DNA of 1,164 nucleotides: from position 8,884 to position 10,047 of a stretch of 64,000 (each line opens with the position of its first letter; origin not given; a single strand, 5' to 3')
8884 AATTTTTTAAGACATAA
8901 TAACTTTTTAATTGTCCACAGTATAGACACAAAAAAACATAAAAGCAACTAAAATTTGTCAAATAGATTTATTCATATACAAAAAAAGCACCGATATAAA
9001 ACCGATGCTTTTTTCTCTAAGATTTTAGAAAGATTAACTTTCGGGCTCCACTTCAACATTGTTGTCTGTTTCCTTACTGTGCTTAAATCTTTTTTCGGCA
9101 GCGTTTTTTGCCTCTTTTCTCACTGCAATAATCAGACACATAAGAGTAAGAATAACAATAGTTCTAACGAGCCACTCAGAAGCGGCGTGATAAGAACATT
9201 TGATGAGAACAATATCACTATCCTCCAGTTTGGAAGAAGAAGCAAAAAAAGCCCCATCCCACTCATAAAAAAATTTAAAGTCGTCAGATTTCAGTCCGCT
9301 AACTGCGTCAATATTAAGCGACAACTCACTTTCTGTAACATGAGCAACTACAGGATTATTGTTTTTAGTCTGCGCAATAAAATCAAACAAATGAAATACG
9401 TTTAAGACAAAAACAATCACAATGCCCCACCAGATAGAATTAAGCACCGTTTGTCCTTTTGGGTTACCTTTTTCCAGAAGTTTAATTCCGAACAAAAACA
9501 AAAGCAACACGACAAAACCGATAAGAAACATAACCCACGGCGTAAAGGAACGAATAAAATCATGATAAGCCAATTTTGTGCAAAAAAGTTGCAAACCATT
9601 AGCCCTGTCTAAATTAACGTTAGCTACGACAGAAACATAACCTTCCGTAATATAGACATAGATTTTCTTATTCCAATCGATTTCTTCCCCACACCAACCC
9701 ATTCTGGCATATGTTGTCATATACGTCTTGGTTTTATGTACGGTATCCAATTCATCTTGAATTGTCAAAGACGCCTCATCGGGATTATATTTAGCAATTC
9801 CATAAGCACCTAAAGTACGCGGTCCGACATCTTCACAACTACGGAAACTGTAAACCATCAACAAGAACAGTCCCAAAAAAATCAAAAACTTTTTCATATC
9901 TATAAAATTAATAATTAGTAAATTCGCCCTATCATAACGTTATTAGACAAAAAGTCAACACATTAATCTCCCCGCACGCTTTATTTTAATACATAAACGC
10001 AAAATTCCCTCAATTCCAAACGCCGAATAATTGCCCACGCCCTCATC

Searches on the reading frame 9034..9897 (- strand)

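Call 27: search_protein_families(library=pfam, proteins=[window:9034-9897:-], max_evalue=0.01)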
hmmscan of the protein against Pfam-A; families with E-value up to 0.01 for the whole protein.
window:9034-9897:- (287 aa): 1 family
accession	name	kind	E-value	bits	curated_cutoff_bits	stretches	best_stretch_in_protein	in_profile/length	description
PF00499.25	Oxidored_q3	-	0.0031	17.7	33.2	0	130-182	49-102/146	NADH-ubiquinone/plastoquinone oxidoreductase chain 6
